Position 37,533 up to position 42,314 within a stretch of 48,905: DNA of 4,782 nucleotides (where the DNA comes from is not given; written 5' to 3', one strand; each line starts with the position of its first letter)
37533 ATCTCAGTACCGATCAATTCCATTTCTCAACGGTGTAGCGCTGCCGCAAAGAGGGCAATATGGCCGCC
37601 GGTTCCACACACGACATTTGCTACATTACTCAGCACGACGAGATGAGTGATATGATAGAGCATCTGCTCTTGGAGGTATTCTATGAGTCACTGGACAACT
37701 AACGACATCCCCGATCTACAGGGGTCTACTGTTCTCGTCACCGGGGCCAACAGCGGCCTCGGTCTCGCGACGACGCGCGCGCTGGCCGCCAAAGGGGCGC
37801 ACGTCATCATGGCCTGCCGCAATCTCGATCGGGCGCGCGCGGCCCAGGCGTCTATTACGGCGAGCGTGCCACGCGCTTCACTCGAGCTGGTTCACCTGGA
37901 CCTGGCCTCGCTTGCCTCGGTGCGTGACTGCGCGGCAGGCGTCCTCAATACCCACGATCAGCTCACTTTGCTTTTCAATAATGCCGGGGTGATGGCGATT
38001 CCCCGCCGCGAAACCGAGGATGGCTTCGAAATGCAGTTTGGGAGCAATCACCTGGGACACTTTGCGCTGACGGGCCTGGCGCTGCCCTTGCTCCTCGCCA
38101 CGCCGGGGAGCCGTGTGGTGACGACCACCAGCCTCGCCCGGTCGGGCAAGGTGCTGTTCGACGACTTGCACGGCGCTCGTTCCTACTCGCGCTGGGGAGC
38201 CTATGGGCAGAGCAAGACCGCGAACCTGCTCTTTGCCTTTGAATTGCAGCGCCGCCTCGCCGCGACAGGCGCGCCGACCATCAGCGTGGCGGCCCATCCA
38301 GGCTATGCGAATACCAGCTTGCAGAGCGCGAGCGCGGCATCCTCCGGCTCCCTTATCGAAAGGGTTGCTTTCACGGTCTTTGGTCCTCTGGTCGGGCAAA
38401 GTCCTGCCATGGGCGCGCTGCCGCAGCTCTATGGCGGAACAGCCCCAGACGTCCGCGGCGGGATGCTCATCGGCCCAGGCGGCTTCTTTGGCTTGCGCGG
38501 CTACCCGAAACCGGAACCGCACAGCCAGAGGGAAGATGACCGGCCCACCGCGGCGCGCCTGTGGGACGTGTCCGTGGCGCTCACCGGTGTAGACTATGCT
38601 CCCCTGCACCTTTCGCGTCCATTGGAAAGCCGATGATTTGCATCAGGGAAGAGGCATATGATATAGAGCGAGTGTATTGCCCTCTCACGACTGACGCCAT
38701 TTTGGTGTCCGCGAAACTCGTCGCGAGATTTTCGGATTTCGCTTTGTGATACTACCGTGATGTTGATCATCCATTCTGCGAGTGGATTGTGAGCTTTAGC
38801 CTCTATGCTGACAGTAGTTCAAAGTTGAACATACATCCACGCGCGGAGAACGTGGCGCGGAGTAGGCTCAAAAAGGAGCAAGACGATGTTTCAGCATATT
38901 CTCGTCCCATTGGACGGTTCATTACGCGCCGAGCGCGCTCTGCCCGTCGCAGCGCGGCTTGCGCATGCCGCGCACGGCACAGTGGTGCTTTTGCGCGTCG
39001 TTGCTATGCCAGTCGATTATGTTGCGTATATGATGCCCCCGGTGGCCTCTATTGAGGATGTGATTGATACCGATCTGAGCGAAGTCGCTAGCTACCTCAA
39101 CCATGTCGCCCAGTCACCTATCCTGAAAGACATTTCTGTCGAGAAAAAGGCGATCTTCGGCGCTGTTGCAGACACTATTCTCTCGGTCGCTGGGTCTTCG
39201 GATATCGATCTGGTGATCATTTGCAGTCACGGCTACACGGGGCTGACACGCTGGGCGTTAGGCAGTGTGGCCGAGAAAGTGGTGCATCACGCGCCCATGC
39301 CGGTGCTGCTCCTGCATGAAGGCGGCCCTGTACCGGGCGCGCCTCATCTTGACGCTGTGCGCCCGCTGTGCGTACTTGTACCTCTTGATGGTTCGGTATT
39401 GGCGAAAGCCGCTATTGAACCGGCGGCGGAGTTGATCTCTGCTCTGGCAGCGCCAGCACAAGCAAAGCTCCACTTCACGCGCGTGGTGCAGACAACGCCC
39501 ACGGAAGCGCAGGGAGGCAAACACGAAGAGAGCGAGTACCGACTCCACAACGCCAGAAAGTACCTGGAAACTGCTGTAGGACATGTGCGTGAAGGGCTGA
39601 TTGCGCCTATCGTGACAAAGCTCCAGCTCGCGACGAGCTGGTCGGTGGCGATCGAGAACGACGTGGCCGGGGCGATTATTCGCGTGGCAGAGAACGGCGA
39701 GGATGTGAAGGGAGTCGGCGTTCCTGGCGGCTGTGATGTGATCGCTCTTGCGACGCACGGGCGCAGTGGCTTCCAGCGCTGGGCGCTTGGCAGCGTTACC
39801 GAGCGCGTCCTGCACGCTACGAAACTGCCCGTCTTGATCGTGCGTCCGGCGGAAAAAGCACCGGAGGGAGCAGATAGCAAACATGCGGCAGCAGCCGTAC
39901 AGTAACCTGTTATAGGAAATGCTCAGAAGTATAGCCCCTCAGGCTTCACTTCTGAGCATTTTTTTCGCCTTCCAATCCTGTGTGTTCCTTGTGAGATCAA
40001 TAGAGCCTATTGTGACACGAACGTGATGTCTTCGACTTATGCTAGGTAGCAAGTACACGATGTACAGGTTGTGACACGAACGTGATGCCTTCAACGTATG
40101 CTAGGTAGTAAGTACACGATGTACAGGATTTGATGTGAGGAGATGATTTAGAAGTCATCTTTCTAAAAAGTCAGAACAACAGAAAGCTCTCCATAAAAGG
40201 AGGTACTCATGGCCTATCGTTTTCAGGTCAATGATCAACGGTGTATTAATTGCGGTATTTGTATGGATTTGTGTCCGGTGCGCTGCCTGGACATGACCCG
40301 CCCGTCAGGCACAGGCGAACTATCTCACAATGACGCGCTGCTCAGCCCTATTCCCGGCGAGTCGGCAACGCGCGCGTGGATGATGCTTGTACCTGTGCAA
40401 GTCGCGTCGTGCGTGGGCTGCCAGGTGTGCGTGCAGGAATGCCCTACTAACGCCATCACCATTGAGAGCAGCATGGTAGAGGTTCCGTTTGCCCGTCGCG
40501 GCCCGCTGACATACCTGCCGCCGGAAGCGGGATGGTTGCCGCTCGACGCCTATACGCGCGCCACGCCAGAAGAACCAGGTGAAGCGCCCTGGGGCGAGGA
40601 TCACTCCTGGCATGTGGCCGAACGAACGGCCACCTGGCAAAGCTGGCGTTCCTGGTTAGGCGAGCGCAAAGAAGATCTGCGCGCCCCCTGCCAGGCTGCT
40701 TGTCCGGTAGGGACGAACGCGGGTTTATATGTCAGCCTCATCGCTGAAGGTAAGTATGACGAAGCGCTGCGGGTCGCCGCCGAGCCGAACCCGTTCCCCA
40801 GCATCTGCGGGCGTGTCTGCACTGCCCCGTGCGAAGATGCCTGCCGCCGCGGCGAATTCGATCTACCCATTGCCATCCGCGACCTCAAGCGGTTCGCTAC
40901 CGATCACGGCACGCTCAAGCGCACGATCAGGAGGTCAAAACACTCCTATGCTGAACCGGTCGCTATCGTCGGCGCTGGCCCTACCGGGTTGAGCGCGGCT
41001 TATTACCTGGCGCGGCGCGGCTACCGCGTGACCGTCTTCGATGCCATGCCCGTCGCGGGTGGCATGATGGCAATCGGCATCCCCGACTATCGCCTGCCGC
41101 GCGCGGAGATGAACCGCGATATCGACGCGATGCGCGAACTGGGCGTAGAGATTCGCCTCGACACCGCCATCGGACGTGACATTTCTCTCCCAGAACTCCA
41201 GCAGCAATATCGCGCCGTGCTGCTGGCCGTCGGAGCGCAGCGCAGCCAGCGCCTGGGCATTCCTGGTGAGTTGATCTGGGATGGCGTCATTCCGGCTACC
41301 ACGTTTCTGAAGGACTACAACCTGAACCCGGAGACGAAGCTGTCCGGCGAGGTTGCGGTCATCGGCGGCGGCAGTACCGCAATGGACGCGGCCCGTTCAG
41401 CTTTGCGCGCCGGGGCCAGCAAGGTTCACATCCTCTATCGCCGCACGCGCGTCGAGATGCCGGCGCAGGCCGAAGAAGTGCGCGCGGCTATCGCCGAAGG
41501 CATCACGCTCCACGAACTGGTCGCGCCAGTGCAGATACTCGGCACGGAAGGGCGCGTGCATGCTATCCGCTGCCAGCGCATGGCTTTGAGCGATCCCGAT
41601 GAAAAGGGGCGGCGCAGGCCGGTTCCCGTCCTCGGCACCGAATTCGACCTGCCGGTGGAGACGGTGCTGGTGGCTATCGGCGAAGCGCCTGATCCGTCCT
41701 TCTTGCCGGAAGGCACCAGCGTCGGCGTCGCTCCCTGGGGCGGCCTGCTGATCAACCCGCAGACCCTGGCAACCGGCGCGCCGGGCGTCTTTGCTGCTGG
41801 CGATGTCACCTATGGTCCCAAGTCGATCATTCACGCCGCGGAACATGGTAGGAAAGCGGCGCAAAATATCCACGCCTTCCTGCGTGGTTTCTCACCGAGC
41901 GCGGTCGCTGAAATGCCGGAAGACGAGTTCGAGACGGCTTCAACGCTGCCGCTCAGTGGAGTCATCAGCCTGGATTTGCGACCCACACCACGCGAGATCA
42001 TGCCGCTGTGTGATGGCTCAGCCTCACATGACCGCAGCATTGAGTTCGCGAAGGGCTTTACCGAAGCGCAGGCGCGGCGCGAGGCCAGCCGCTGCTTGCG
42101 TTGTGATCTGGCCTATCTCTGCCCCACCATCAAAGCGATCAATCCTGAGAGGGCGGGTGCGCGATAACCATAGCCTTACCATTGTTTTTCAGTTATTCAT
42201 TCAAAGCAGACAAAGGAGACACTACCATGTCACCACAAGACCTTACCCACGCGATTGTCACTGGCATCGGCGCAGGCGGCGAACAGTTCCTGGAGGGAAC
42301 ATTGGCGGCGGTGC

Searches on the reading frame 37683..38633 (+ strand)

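Call 8: search_protein_families(library=pfam, proteins=[window:37683-38633:+], max_evalue=0.01)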
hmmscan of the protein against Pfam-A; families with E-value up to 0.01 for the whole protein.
window:37683-38633:+ (317 aa): 3 families
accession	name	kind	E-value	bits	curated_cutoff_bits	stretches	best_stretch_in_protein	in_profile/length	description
PF00106.31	adh_short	-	2.4e-25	89.6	26.6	1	16-217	2-190/195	short chain dehydrogenase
PF13561.12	adh_short_C2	-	3e-13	50.4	27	1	21-154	1-134/236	Enoyl-(Acyl carrier protein) reductase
PF08659.16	KR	-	1.3e-06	28.9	22.6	1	16-105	2-93/180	KR domain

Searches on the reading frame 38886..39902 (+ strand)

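Call 8: search_protein_families(library=pfam, proteins=[window:38886-39902:+], max_evalue=0.01)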
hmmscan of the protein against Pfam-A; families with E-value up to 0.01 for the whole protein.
window:38886-39902:+ (339 aa): 1 family
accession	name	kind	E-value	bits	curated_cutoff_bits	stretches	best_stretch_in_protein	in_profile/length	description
PF00582.32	Usp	-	6.3e-44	150.4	24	2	1-143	1-140/141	Universal stress protein family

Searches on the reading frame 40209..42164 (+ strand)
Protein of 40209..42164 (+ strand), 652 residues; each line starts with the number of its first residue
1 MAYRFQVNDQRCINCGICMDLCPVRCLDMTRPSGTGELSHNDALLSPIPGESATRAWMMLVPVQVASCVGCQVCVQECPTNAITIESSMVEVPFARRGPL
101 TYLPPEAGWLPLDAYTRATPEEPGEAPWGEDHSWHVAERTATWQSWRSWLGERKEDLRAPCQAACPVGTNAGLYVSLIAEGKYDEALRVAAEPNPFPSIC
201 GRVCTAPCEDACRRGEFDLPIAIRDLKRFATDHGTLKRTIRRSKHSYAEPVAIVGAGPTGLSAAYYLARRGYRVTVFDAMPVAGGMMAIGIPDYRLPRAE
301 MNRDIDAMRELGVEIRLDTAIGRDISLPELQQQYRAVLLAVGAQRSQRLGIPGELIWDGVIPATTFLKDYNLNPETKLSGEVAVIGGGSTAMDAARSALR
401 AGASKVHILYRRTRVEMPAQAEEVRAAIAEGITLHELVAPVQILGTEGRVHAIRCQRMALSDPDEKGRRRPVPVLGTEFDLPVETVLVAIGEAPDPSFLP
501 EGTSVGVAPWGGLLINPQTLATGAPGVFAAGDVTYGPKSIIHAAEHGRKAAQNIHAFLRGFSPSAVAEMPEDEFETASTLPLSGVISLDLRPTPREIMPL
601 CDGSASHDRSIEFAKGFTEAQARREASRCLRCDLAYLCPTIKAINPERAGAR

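Call 8: search_protein_families(library=pfam, proteins=[window:40209-42164:+], max_evalue=0.01)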
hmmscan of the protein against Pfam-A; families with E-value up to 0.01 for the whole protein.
window:40209-42164:+ (652 aa): 30 families (the best 25 are shown)
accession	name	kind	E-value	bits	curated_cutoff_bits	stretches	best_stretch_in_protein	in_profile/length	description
PF07992.20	Pyr_redox_2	-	9.4e-34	117.6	26.1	1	251-547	3-291/291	Pyridine nucleotide-disulphide oxidoreductase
PF14691.11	Fer4_20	-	2.4e-21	76.1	25.8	1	159-234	30-108/113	Dihydroprymidine dehydrogenase domain II, 4Fe-4S cluster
PF01266.30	DAO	-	2e-11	44.5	27.9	1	251-284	2-35/353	FAD dependent oxidoreductase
PF13450.12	NAD_binding_8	-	4.4e-11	43.3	21.9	1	253-288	1-36/68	NAD(P)-binding Rossmann-like domain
PF00070.33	Pyr_redox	-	6.5e-11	43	22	2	251-281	2-32/82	Pyridine nucleotide-disulphide oxidoreductase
PF13738.12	Pyr_redox_3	-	2.7e-10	40.4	30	1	373-531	158-305/305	Pyridine nucleotide-disulphide oxidoreductase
PF12831.13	FAD_oxidored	-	8.6e-09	35.6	27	1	251-291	2-42/416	FAD dependent oxidoreductase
PF12838.12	Fer4_7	-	2e-08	35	27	2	11-82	1-52/52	4Fe-4S dicluster domain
PF01946.23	Thi4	-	3.5e-08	33.4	26.2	1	247-290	15-60/235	Thi4 family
PF00037.32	Fer4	-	8.1e-08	32.2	21.1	2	66-84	6-24/24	4Fe-4S binding domain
PF13187.11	Fer4_9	-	1.6e-07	31.6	27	1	11-83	1-52/52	4Fe-4S dicluster domain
PF01593.30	Amino_oxidase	-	1.4e-06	28.3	19.8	1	259-285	2-28/443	Flavin containing amine oxidoreductase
PF00890.30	FAD_binding_2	-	1.9e-06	27.8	20.4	1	251-288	2-39/414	FAD binding domain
PF01494.25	FAD_binding_3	-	2.3e-06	27.5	22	1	250-281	3-34/349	FAD binding domain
PF03486.20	HI0933_like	-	2.8e-05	24.1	50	1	251-284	3-36/244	HI0933-like protein Rossmann domain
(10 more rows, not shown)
